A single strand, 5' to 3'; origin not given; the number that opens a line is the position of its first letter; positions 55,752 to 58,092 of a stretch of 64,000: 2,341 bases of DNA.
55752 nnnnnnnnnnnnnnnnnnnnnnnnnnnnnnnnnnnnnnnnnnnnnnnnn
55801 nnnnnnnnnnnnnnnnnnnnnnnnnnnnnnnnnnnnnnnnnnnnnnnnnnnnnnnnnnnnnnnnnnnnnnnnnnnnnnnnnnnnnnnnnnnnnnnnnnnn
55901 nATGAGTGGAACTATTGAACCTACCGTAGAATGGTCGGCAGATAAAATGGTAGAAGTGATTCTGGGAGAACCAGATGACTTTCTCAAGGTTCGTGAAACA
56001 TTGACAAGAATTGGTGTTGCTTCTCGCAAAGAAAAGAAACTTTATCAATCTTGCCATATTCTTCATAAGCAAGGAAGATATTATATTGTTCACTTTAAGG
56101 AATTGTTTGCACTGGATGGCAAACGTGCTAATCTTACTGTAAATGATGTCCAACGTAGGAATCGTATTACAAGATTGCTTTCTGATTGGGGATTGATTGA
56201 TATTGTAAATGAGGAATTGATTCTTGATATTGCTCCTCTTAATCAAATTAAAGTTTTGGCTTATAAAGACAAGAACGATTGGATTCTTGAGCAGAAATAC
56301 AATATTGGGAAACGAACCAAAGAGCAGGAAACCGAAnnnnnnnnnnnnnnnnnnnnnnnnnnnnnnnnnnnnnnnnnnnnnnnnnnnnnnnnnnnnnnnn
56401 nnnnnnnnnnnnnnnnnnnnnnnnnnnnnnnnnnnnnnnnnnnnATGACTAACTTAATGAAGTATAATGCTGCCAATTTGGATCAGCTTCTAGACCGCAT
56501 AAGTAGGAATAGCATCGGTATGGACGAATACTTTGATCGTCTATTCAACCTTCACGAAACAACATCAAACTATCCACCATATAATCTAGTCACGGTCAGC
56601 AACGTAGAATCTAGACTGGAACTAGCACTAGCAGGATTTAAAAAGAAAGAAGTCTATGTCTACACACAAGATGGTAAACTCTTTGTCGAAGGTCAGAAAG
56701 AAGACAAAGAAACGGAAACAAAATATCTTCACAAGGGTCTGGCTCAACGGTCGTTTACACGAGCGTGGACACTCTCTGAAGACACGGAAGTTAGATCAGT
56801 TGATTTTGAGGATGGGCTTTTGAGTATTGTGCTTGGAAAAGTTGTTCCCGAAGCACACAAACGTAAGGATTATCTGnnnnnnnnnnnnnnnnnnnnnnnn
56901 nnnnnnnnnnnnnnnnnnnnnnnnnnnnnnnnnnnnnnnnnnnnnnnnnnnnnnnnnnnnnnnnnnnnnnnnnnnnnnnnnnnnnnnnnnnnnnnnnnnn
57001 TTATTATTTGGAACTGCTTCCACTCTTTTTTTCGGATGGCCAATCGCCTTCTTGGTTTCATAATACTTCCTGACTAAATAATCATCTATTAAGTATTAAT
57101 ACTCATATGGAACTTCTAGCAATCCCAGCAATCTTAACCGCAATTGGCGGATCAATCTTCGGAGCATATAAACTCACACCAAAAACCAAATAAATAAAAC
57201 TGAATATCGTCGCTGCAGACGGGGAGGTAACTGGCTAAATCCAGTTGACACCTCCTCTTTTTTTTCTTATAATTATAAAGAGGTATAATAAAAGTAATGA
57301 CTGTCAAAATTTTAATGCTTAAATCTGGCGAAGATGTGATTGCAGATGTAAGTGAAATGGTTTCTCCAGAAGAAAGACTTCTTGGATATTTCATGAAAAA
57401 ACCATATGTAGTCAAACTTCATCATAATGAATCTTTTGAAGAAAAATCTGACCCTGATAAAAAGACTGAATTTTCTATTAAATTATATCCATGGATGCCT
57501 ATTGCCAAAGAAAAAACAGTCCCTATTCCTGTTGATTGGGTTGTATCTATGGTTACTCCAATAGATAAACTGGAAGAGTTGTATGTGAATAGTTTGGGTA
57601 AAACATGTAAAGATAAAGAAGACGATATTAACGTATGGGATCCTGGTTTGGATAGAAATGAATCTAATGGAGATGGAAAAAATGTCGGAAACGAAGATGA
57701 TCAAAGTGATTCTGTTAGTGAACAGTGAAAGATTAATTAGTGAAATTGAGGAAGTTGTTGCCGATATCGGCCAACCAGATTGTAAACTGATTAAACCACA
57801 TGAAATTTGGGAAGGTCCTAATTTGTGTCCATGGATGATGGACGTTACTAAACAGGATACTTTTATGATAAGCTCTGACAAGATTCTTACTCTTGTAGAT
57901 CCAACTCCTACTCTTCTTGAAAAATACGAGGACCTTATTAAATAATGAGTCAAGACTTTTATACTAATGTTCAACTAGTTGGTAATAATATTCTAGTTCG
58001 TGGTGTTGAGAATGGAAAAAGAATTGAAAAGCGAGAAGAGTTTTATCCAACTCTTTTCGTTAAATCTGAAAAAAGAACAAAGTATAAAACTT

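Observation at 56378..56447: ROSE-like RNA thermometer controlling a phage-encoded small heat-shock gene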

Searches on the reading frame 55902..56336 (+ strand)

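Call 6: search_protein_families(library=pfam, proteins=[window:55902-56336:+], max_evalue=0.01)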
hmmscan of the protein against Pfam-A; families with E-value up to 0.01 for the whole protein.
window:55902-56336:+ (145 aa): 2 families
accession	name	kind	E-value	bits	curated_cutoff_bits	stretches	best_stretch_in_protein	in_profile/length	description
PF01818.22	Translat_reg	-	3e-44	150.3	25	1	16-136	1-122/122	Bacteriophage translational regulator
PF12078.13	DUF3557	-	0.0064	16.9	26.2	1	41-96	83-137/154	Domain of unknown function (DUF3557)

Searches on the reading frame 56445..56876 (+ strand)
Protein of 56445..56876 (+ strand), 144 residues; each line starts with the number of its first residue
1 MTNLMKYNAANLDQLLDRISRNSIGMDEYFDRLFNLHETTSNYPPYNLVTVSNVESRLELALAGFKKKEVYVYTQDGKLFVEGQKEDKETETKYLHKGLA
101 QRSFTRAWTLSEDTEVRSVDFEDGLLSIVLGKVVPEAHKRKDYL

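Call 6: search_protein_families(library=pfam, proteins=[window:56445-56876:+], max_evalue=0.01)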
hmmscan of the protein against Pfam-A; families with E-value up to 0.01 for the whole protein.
window:56445-56876:+ (144 aa): 1 family
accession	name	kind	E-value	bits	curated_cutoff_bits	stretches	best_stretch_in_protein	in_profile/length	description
PF00011.27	HSP20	-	4e-14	53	20.8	1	56-139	9-95/102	Hsp20/alpha crystallin family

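Call 8: search_dna_similar(query=window:56445-56876:+, collection=phages, mode=protein, max_rows=60)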
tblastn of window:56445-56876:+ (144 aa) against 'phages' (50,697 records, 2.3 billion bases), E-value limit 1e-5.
Records with a match: 507; places in all: 513; records where one place covers at least 80% of the query: 500.
Best place of each record, by identity: 80-90% 9; 60-80% 36; <60% 462.
By first word of the organism name: Synechococcus 373; Cyanophage 66; Prochlorococcus 24; Pseudomonas 12; Marine 8; Pelagibacter 6; Methylophilales 4; Salmonella 3; Vibrio 3; Campylobacter 2; and 5 more.
By host as written in the record: - 182; Synechococcus 107; Synechococcus sp. 38; Synechococcus sp. WH7803 27; Synechococcus sp. WH8102 20; Synechococcus sp. MW02 18; Synechococcus sp. WH 7803 15; Parasynechococcus marenigrum WH 8102 7; and 39 more.
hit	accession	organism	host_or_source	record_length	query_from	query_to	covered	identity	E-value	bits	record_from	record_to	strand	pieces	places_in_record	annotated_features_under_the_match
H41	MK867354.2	Synechococcus phage S-SCSM1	Synechococcus sp. WH 7803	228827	1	144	100%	85.4%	3e-81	265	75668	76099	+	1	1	heat shock protein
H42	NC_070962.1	Synechococcus phage S-SCSM1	Synechococcus sp. WH 7803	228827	1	144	100%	85.4%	3e-81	265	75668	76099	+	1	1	Hsp20 heat shock protein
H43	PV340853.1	Synechococcus phage Sf-CH8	Synechococcus sp. WH8102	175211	1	144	100%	83.3%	3e-77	253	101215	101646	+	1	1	Hsp20 heat shock protein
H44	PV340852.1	Synechococcus phage Sf-CH5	Synechococcus sp. WH8102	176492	1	144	100%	83.3%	3e-77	253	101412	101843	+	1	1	Hsp20 heat shock protein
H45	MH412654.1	Synechococcus phage S-T4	Synechococcus sp. WH 7803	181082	1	144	100%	82.6%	4e-78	256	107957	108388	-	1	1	heat shock protein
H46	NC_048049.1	Synechococcus phage S-T4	Synechococcus sp. WH 7803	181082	1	144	100%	82.6%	4e-78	256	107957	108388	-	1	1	Hsp20 heat shock protein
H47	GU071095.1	Synechococcus phage S-SM2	Synechococcus sp. WH8017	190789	1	144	100%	81.3%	6e-78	256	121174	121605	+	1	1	hsp20: heat shock protein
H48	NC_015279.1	Synechococcus phage S-SM2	Synechococcus sp. WH8017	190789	1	144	100%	81.3%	6e-78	256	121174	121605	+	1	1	hsp20: Hsp20 heat shock protein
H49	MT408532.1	Synechococcus phage SynMITS9220M01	Synechococcus sp. MIT S9220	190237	1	144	100%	81.3%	4e-76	250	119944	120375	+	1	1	hsp20: heat shock protein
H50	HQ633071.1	Synechococcus phage S-SKS1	Synechococcus sp. WH7803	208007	1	144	100%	77.1%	1e-73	243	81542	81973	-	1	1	heat shock protein IbpA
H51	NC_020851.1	Synechococcus phage S-SKS1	Synechococcus sp. WH7803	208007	1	144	100%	77.1%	1e-73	243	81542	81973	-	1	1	Hsp20 heat shock protein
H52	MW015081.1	Synechococcus phage S-SRM01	Synechococcus sp. KCZYC6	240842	1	144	100%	77.1%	1e-71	237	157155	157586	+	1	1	heat-shock protein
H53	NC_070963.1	Synechococcus phage S-SRM01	Synechococcus sp. KCZYC6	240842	1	144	100%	77.1%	1e-71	237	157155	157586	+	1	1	Hsp20 heat shock protein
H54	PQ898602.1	Synechococcus phage S-SCSM2R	Synechococcus sp. WH7803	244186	1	144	100%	76.4%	4e-69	230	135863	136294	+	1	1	hypothetical protein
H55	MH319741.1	Marine virus AG-345-E15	single cell amplified by WGA-X; seawater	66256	1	144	100%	71.5%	2e-66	223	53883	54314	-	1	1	record has no annotation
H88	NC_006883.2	Prochlorococcus phage P-SSM2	Prochlorococcus sp. NATL1A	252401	1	144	100%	59.0%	2e-52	182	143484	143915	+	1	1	hsp20: Hsp20 heat shock protein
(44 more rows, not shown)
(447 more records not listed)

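Call 9: find_related_loci(query=window:56445-56876:+, collection=viral_contigs, flank=1500)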
Query window:56445-56876:+ (144 aa) in viral_contigs; peptide patterns used: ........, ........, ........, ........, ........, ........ (x = any residue, [..] = any of these).
600 stretches matched a pattern (row limit reached: there are more); 598 encode a relative of the query (tblastn E <= 1e-3); the best 80 are kept; 80 distinct loci.
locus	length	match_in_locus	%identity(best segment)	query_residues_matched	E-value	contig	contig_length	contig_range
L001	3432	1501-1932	96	1-144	3e-93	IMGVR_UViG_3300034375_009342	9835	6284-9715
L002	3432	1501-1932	94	1-144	2e-90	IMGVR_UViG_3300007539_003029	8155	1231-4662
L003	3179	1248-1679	92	1-144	2e-90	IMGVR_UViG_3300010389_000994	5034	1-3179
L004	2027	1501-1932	90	1-144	9e-90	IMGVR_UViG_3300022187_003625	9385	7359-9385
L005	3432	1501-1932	89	1-144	4e-87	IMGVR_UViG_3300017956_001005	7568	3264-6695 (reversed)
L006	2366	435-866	88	1-144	2e-87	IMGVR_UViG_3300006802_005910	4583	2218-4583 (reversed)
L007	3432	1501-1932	89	1-144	2e-86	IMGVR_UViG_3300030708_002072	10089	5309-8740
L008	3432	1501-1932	87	1-144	5e-86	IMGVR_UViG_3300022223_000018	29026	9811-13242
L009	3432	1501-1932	87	1-144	5e-86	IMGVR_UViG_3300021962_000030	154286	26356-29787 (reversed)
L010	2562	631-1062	86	1-144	2e-86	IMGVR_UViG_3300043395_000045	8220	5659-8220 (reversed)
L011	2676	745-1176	88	1-144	5e-86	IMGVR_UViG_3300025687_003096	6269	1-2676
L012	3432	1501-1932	87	1-144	5e-85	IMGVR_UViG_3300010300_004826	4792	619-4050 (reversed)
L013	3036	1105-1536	86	1-144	3e-85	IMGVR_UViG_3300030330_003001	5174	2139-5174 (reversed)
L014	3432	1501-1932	87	1-144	6e-85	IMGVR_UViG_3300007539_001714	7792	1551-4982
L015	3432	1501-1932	85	1-144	7e-85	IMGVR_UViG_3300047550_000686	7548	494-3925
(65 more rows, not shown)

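Call 12: search_dna_similar(query=window:56445-56876:+, collection=phages, mode=protein, max_rows=60, rows=spread)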
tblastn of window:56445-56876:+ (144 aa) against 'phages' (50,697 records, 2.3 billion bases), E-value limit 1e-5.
Records with a match: 507; places in all: 513; records where one place covers at least 80% of the query: 500.
Best place of each record, by identity: 80-90% 9; 60-80% 36; <60% 462.
By first word of the organism name: Synechococcus 373; Cyanophage 66; Prochlorococcus 24; Pseudomonas 12; Marine 8; Pelagibacter 6; Methylophilales 4; Salmonella 3; Vibrio 3; Campylobacter 2; and 5 more.
By host as written in the record: - 182; Synechococcus 107; Synechococcus sp. 38; Synechococcus sp. WH7803 27; Synechococcus sp. WH8102 20; Synechococcus sp. MW02 18; Synechococcus sp. WH 7803 15; Parasynechococcus marenigrum WH 8102 7; and 39 more.
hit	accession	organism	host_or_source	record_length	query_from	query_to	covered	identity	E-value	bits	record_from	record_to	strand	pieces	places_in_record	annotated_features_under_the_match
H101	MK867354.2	Synechococcus phage S-SCSM1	Synechococcus sp. WH 7803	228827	1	144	100%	85.4%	3e-81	265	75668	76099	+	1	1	heat shock protein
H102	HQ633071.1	Synechococcus phage S-SKS1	Synechococcus sp. WH7803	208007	1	144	100%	77.1%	1e-73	243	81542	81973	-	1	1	heat shock protein IbpA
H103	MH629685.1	Synechococcus virus S-PRM1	Synechococcus sp. WH 7803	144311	1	144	100%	66.0%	3e-60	205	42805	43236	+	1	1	hypothetical protein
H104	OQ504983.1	Synechococcus phage S-8S55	Parasynechococcus marenigrum WH 8102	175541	1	144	100%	64.6%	5e-57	196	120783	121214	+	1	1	heat shock protein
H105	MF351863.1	Synechococcus phage Bellamy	Synechococcus str. WH8109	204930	1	144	100%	61.1%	8e-54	186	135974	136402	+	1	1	158: heat shock protein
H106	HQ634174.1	Prochlorococcus phage MED4-213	Prochlorococcus MED4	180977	4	144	98%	61.7%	3e-51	179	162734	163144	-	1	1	heat-shock protein IbpA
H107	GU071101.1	Prochlorococcus phage P-HM1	Prochlorococcus sp. MED4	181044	4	144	98%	59.6%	4e-49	173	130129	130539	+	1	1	hsp20: heat shock protein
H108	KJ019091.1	Synechococcus phage ACG-2014f_Syn7803US26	-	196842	1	144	100%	46.6%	3e-39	145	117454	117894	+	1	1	Hsp20 heat shock protein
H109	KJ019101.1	Synechococcus phage ACG-2014f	-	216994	1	144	100%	46.6%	3e-39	145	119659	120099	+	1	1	Hsp20 heat shock protein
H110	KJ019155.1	Synechococcus phage ACG-2014f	-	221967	1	144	100%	46.6%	3e-39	145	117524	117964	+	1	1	Hsp20 heat shock protein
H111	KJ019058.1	Synechococcus phage ACG-2014f_Syn7803C8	-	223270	1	144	100%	46.6%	3e-39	145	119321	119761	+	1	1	Hsp20 heat shock protein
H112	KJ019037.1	Synechococcus phage ACG-2014f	-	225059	1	144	100%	46.6%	3e-39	145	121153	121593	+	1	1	Hsp20 heat shock protein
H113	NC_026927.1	Synechococcus phage ACG-2014f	-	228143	1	144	100%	46.6%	3e-39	145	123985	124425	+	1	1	Hsp20 heat shock protein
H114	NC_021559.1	Prochlorococcus phage P-SSM3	Prochlorococcus marinus NATL2A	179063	1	143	99%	44.2%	3e-30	119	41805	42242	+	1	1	Hsp20 heat shock protein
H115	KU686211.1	Synechococcus phage S-WAM2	Synechococcus sp.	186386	1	144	100%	41.9%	1e-27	112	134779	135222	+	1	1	molecular chaperone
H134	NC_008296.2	Synechococcus phage syn9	Synechococcus sp. WH 8012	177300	1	143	99%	37.9%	5e-28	113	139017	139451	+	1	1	Hsp20 heat shock protein | gp169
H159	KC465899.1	Pelagibacter phage HTVC008M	Candidatus Pelagibacter ubique HTCC1062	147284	15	143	90%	29.9%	3e-18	85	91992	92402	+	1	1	heat shock protein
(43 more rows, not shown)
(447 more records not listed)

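Call 14: get_annotated_region(hit=H134, flank=1500)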
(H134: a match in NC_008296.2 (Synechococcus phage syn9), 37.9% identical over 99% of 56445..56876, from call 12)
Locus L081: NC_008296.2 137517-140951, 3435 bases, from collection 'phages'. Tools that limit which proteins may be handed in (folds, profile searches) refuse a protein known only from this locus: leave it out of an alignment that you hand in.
description: Synechococcus phage syn9, complete genome.
organism: Synechococcus phage syn9 (NCBI taxid 382359)
taxonomy: Viruses; Duplodnaviria; Heunggongvirae; Uroviricota; Caudoviricetes; Kyanoviridae; Ormenosvirus; Ormenosvirus syn9
host: Synechococcus sp. WH 8012; source: -; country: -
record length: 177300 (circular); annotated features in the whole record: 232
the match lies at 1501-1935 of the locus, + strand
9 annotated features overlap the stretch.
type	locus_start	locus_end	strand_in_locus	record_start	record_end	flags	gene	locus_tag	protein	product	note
CDS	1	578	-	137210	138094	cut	-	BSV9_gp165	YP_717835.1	gp165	-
CDS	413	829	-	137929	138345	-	-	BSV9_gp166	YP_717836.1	gp166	-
CDS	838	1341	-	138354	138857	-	-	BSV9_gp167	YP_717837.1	gp167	-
CDS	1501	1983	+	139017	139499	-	-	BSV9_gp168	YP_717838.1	Hsp20 heat shock protein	Hsp20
CDS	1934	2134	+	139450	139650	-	-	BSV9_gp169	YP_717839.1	gp169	-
CDS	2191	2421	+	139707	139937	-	-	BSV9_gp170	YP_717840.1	gp170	-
CDS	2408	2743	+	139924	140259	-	-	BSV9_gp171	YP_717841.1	gp171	-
CDS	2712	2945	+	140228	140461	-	-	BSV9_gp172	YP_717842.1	gp172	-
CDS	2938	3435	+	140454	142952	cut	43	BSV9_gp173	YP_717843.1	DNA polymerase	T4 gp43-like; possesses DNA synthesis, 3' to 5' exonuclease (ssDNA), dNTP binding, and DNA binding activities; belongs ...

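Call 15: get_annotated_region(hit=H88, flank=1500)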
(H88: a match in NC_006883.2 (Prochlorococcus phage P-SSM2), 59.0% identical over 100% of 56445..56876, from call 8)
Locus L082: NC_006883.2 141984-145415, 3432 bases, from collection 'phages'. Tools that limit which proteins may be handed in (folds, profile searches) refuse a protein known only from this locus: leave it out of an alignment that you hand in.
description: Prochlorococcus phage P-SSM2, complete genome.
organism: Prochlorococcus phage P-SSM2 (NCBI taxid 268746)
taxonomy: Viruses; Duplodnaviria; Heunggongvirae; Uroviricota; Caudoviricetes; Kyanoviridae; Salacisavirus; Salacisavirus pssm2
host: Prochlorococcus sp. NATL1A; source: -; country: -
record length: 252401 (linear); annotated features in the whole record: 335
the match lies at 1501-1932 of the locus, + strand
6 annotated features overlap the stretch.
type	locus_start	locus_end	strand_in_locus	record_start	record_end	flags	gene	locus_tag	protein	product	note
CDS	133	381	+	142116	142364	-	gp62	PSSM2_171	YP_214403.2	clamp loader of DNA polymerase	T4-GC: 167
CDS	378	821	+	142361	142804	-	regA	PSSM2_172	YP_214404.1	translation repressor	endoribonuclease; T4-GC: 168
CDS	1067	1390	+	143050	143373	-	purL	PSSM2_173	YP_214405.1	5-phosphoribosylformylglycinamide amidotransferase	T4-GC: 169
CDS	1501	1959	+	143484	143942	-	hsp20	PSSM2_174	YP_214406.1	Hsp20 heat shock protein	T4-GC: 170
CDS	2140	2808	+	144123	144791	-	purM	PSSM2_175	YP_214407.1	ferredoxin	T4-GC: 171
CDS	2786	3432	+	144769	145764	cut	purM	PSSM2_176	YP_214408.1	phosphoribosylaminoimidazole synthetase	T4-GC: 172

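Call 16: get_annotated_region(hit=H113, flank=1500)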
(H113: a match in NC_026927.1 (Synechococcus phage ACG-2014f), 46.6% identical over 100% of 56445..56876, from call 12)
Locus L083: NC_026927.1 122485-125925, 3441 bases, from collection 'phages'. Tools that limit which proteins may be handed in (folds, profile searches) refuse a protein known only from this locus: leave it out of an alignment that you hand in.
description: Synechococcus phage ACG-2014f isolate Syn7803C90, complete genome.
organism: Synechococcus phage ACG-2014f (NCBI taxid 1493511)
taxonomy: Viruses; Duplodnaviria; Heunggongvirae; Uroviricota; Caudoviricetes; Kyanoviridae; Atlauavirus; Atlauavirus tusconc8
host: -; source: -; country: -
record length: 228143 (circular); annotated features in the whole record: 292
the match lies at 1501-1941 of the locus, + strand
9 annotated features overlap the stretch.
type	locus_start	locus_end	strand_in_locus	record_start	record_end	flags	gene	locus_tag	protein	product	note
CDS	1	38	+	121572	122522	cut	-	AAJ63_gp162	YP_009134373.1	clamp loader of DNA polymerase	gp44 clamp loader subunit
CDS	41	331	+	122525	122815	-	-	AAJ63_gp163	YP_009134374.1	hypothetical protein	-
CDS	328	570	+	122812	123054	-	-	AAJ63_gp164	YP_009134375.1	glutaredoxin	NrdC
CDS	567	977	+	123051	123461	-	-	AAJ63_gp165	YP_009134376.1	clamp loader of DNA polymerase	gp62 clamp loader subunit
CDS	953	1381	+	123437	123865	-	-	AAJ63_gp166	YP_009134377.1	translation repressor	RegA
CDS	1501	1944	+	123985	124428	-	-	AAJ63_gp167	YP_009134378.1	Hsp20 heat shock protein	-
CDS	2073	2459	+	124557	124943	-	-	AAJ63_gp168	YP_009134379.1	hypothetical protein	-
CDS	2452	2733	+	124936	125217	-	-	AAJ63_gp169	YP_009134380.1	hypothetical protein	-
CDS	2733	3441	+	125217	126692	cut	-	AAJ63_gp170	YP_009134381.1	DNA polymerase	gp43 DNA polymerase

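Call 17: get_annotated_region(hit=H159, flank=1500)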
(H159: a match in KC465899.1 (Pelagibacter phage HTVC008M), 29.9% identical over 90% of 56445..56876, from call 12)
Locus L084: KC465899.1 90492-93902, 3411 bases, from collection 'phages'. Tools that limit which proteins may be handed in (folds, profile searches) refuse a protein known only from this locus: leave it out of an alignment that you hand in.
description: Pelagibacter phage HTVC008M, complete genome.
organism: Pelagibacter phage HTVC008M (NCBI taxid 1283076)
taxonomy: Viruses; Duplodnaviria; Heunggongvirae; Uroviricota; Caudoviricetes; Kyanoviridae
host: Candidatus Pelagibacter ubique HTCC1062; source: -; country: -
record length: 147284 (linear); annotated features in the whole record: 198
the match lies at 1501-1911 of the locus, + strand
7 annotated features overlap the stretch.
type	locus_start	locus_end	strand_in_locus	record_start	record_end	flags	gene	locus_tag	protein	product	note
CDS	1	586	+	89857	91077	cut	-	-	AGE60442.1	cobalt chelatase subunit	CobS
CDS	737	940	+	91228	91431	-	-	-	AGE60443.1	30S ribosomal protein S21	-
CDS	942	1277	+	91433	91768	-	-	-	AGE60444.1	hypothetical protein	-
CDS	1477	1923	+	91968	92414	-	-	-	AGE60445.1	heat shock protein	-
CDS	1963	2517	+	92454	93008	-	-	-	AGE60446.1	putative 2OG-Fe(II) oxygenase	-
CDS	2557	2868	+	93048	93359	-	-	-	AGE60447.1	hypothetical protein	-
CDS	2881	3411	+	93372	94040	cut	-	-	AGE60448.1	sliding clamp DNA polymerase accessory protein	-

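Call 22: find_related_loci(query=L081:1501-1980:+, collection=viral_contigs, flank=600)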
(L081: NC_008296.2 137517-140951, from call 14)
Query L081:1501-1980:+ (160 aa) in viral_contigs; peptide patterns used: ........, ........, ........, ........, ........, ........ (x = any residue, [..] = any of these).
384 stretches matched a pattern; 366 encode a relative of the query (tblastn E <= 1e-3); the best 80 are kept; 80 distinct loci.
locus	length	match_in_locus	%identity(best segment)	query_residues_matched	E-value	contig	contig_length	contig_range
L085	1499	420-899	86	1-160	2e-98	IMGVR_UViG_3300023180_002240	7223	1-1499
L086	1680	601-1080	86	1-160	7e-96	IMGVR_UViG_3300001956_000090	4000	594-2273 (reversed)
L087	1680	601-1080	85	1-160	1e-95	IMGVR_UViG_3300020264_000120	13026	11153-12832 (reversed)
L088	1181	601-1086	84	1-160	3e-97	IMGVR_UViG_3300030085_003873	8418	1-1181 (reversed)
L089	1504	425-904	83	1-160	2e-95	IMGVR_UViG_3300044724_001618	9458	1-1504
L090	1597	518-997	83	1-160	3e-95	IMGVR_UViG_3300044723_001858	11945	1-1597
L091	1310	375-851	84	1-159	1e-98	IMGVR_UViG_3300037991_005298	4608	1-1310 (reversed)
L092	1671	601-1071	83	1-157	1e-92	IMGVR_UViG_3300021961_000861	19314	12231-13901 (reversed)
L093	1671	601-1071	83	1-157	1e-92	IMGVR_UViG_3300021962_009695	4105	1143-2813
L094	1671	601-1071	84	1-157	1e-92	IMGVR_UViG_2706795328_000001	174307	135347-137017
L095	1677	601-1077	83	1-159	2e-92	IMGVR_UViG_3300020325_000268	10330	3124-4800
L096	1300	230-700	84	1-157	3e-95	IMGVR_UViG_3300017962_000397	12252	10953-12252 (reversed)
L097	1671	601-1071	84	1-157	1e-92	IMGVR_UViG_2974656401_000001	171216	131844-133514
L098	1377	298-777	84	1-160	1e-94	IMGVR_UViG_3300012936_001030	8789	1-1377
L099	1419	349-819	84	1-157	7e-95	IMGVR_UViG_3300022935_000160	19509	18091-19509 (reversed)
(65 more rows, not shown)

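Call 23: find_related_loci(query=L084:1477-1920:+, collection=viral_contigs, flank=600)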
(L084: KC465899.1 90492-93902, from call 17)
Query L084:1477-1920:+ (148 aa) in viral_contigs; peptide patterns used: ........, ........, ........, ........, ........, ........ (x = any residue, [..] = any of these).
34 stretches matched a pattern; 32 encode a relative of the query (tblastn E <= 1e-3); 32 distinct loci.
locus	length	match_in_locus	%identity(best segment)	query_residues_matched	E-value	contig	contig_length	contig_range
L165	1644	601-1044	100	1-148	3e-100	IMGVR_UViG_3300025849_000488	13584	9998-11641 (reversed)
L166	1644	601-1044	100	1-148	3e-100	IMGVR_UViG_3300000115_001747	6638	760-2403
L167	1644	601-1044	100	1-148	3e-100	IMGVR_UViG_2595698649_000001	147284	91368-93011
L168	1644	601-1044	99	1-148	1e-99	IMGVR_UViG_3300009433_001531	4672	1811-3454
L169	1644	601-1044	99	1-148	6e-101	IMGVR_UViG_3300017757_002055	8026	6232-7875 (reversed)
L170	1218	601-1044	99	1-148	9e-103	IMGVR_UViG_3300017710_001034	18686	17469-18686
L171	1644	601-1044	99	1-148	1e-99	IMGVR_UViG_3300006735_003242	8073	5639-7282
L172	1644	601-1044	99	1-148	1e-99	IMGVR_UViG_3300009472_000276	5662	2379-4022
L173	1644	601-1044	99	1-148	1e-99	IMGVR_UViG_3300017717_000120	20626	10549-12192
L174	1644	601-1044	99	1-148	1e-99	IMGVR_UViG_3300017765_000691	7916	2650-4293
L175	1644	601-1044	99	1-148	1e-99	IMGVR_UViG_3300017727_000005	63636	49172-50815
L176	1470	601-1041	66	1-148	1e-59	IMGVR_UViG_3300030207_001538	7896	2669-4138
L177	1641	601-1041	66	1-148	3e-58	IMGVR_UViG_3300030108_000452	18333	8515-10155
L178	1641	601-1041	64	1-148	2e-57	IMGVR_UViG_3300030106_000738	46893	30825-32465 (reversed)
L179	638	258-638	65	1-128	8e-53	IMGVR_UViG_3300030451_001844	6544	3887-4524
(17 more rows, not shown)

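Call 63: search_protein_families(library=ncbifam, proteins=[window:56445-56876:+, L081:1501-1980:+, L084:1477-1920:+], max_evalue=0.001)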
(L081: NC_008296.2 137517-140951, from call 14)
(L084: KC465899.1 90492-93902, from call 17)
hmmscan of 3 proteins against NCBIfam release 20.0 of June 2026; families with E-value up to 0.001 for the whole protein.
window:56445-56876:+ (144 aa): 3 families
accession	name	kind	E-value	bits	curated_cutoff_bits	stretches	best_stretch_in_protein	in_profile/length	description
NF008013.0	PRK10743.1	equivalog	1.1e-26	93.5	212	1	18-141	8-132/137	small heat shock chaperone IbpA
NF008618.0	PRK11597.1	equivalog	1.5e-23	83.2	207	1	18-138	8-127/142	small heat shock chaperone IbpB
NF041799.1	Hsp14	equivalog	4.5e-06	26.6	100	1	58-130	30-106/118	archaeal heat shock protein Hsp14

L081:1501-1980:+ (160 aa): 4 families
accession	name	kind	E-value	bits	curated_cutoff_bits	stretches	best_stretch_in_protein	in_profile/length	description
NF008013.0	PRK10743.1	equivalog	9.9e-26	90.5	212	1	22-147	12-136/137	small heat shock chaperone IbpA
NF008618.0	PRK11597.1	equivalog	4.3e-21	75.3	207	1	42-143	29-130/142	small heat shock chaperone IbpB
NF042420.1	Hsp18_Clos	equivalog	3.2e-07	30.5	195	1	52-147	48-146/147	heat shock protein Hsp18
NF041799.1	Hsp14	equivalog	9.9e-07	28.7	100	1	44-132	17-106/118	archaeal heat shock protein Hsp14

L084:1477-1920:+ (148 aa): 4 families
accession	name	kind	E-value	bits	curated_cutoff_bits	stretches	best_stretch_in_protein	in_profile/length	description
NF008618.0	PRK11597.1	equivalog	8e-26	90.7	207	1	27-144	16-131/142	small heat shock chaperone IbpB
NF008013.0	PRK10743.1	equivalog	1.5e-24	86.6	212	1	16-148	12-137/137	small heat shock chaperone IbpA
NF042420.1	Hsp18_Clos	equivalog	1.7e-11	44.4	195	1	21-148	21-147/147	heat shock protein Hsp18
NF041799.1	Hsp14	equivalog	1.1e-06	28.6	100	1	40-132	16-106/118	archaeal heat shock protein Hsp14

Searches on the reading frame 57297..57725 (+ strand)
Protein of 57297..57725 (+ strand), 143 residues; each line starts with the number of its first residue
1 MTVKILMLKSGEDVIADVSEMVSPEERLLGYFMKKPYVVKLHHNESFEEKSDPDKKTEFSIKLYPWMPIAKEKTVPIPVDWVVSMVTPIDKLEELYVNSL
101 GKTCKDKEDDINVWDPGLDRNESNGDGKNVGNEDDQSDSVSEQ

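Call 6: search_protein_families(library=pfam, proteins=[window:57297-57725:+], max_evalue=0.01)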
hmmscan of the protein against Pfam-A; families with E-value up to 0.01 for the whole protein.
window:57297-57725:+ (143 aa): 1 family
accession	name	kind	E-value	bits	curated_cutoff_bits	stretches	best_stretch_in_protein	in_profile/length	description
PF20198.3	DUF6561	-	0.00011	22.6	27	1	1-98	1-81/84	Family of unknown function (DUF6561)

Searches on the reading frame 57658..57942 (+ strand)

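Call 6: search_protein_families(library=pfam, proteins=[window:57658-57942:+], max_evalue=0.01)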
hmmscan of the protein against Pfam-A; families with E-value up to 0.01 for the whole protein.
window:57658-57942:+ (95 aa): 1 family
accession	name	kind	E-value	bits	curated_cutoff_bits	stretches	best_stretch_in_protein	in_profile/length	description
PF20198.3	DUF6561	-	1.4e-30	105.5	27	1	13-95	1-84/84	Family of unknown function (DUF6561)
